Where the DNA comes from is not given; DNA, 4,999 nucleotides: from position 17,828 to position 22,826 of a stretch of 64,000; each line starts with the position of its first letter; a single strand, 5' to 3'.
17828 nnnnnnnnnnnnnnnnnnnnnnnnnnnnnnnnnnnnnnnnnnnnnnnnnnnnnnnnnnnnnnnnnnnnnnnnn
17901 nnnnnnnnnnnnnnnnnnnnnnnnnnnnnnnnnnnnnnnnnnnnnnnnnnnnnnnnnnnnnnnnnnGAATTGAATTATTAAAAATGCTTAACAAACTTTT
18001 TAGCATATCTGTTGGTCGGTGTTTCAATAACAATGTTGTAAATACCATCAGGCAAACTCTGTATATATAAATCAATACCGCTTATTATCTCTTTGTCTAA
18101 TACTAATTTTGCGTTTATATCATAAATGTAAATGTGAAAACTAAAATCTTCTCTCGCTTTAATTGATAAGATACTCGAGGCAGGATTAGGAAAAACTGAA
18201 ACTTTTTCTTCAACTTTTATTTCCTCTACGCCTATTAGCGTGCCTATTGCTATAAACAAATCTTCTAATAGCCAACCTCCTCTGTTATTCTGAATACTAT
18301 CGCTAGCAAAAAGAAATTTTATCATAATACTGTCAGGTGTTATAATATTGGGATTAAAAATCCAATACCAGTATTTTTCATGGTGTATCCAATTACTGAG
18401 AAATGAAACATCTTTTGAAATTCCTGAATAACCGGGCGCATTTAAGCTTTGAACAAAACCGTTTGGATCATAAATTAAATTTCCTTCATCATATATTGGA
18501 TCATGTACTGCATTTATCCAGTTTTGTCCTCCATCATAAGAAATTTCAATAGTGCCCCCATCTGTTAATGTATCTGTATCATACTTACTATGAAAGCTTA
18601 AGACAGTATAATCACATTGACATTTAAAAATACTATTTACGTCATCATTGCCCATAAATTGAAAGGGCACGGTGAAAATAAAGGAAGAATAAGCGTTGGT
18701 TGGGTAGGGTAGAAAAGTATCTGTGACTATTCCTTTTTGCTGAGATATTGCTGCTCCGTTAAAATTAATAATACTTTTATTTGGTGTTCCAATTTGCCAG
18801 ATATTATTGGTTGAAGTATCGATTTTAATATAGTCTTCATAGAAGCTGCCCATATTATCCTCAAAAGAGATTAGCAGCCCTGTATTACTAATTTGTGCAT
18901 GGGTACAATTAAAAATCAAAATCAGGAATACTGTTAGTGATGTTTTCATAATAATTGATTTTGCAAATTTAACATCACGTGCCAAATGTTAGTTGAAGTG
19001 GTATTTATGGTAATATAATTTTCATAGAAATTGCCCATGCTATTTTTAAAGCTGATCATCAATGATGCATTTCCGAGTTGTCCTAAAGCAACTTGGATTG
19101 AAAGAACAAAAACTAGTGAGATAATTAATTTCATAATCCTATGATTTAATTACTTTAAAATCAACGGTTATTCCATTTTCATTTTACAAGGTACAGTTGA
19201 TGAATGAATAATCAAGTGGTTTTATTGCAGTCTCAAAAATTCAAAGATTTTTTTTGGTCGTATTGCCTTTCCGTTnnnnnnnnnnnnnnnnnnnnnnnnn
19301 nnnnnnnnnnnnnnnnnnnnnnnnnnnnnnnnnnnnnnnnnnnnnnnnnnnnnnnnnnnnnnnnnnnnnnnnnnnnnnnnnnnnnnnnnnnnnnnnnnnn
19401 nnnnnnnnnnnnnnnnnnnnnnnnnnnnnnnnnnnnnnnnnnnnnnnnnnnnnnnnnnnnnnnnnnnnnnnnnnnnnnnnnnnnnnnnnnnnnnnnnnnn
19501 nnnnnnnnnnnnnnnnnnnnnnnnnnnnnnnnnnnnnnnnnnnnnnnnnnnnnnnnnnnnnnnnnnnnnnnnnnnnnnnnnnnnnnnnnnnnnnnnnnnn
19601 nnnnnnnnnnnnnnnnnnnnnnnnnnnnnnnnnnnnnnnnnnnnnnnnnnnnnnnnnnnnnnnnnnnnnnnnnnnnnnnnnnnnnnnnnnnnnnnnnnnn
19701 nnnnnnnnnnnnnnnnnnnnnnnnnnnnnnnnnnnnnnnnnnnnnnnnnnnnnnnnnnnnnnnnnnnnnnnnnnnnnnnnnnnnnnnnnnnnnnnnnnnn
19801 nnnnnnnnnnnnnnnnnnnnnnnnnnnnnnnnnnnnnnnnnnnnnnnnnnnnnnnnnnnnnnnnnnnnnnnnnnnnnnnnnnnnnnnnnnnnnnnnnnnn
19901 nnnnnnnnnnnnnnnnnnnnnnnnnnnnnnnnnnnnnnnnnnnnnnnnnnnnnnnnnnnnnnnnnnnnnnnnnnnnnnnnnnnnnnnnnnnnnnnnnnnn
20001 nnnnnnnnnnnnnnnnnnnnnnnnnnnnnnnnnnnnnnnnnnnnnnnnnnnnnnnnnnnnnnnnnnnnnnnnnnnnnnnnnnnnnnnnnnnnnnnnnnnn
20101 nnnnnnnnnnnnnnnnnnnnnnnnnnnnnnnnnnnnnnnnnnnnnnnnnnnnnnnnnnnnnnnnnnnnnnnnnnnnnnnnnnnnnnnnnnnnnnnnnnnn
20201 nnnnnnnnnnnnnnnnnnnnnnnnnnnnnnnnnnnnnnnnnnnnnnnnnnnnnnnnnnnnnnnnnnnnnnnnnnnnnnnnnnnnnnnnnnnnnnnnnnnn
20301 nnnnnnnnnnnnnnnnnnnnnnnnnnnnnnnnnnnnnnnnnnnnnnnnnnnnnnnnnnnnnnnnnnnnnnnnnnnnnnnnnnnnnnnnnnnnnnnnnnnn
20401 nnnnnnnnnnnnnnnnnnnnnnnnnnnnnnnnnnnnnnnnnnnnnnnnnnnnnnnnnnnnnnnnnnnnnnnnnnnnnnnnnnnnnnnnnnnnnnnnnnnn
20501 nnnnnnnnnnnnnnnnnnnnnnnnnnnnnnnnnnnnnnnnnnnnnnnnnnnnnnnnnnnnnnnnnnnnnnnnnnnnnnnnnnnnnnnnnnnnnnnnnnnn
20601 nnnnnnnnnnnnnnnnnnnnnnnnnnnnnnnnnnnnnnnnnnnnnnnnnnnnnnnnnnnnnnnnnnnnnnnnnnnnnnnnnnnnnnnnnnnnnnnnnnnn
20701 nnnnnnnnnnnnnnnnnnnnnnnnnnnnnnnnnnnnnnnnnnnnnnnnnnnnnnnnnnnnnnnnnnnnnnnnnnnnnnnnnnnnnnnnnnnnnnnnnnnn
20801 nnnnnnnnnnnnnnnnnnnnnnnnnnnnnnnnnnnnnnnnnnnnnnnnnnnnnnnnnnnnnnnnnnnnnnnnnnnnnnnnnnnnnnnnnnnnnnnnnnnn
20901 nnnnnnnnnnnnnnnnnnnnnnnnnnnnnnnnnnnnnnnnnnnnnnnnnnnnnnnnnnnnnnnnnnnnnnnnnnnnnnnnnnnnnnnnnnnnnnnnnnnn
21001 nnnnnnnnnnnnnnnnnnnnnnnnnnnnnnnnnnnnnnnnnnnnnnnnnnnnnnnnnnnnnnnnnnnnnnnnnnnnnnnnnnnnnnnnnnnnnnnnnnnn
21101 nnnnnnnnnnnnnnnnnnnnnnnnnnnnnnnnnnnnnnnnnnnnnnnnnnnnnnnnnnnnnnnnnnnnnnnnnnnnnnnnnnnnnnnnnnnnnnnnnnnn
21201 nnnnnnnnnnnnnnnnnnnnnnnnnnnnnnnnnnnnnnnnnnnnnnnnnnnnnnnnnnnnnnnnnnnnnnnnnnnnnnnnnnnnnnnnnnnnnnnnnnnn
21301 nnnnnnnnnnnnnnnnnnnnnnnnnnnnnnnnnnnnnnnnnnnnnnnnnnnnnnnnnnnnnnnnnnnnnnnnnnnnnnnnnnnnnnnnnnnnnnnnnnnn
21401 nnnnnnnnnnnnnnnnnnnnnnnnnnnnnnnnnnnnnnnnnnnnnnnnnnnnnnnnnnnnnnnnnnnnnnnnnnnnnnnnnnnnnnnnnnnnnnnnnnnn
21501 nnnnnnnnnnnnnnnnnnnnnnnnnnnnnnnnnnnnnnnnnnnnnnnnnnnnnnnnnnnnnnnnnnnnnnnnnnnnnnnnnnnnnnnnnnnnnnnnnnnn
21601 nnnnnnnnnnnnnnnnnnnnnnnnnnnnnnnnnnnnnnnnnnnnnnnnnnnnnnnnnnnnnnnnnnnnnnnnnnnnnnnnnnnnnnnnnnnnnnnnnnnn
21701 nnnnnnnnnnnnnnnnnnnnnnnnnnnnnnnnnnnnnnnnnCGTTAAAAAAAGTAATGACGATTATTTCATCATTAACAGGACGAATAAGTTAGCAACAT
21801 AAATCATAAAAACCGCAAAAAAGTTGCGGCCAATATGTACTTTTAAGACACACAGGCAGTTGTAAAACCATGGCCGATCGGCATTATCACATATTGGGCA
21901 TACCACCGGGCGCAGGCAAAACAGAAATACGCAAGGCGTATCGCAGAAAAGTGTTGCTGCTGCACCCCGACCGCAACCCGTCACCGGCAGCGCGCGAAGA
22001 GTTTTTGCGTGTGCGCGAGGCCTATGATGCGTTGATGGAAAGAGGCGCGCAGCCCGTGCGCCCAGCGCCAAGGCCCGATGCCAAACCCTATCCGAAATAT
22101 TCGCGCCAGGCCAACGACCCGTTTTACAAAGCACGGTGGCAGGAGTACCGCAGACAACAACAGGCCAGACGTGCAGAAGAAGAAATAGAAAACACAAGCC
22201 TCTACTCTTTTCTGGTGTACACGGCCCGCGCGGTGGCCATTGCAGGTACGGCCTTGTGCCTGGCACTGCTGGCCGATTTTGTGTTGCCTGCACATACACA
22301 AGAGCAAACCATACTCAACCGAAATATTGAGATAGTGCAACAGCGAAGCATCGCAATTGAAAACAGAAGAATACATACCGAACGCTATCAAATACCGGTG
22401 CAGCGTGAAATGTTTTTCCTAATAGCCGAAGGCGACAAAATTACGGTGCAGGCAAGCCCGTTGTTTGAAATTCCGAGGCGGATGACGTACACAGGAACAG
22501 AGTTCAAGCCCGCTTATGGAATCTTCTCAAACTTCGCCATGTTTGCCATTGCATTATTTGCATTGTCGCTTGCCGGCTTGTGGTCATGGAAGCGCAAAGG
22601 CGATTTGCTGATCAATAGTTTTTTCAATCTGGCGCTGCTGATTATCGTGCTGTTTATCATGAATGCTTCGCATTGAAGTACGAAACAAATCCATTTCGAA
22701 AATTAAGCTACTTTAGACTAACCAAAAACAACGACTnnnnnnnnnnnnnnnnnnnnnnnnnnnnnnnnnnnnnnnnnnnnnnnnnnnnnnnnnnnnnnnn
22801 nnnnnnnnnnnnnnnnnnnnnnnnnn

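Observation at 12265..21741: DnaE2/ImuC-like error-prone polymerase gene split cleanly by a ~6.5 kb AT-rich island of T9SS cargo genes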

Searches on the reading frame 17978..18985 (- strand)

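Call 3: search_protein_families(library=pfam, proteins=[window:17978-18985:-], max_evalue=0.01)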
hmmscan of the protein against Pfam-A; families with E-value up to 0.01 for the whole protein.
window:17978-18985:- (335 aa): 1 family
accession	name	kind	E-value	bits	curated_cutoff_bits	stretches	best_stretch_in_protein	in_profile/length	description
PF18962.6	Por_Secre_tail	-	3.3e-10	40.6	27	1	264-332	1-74/75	Secretion system C-terminal sorting domain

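Call 55: search_protein_families(library=ncbifam, proteins=[window:17978-18949:-], max_evalue=0.001)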
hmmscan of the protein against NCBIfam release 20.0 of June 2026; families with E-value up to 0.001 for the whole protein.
window:17978-18949:- (323 aa): 3 families
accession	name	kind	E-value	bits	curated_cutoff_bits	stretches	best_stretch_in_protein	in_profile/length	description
TIGR04183.1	Por_Secre_tail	domain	2e-09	37.3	23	1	252-322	1-72/72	T9SS type A sorting domain-containing protein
NF038113.1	T9SSA_dep_M36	equivalog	5.7e-08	31.4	885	1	237-320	781-867/869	T9SS-dependent M36 family metallopeptidase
NF050177.1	TapA_OM_Porphy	equivalog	2.9e-05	23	500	1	240-320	460-542/544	TapA/TapC family T9SS-dependent outer membrane protein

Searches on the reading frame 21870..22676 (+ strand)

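Call 3: search_protein_families(library=pfam, proteins=[window:21870-22676:+], max_evalue=0.01)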
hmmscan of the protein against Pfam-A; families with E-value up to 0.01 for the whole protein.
window:21870-22676:+ (268 aa): 1 family
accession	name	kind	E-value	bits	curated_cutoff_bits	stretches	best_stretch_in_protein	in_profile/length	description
PF00226.36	DnaJ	-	4.9e-16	59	27.8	1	5-57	2-55/63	DnaJ domain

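Call 86: search_protein_families(library=pfam, proteins=[window:21870-22676:+], max_evalue=0.01)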
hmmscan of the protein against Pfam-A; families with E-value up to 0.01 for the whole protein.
window:21870-22676:+ (268 aa): 1 family
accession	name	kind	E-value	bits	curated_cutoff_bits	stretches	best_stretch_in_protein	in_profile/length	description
PF00226.36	DnaJ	-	4.9e-16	59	27.8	1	5-57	2-55/63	DnaJ domain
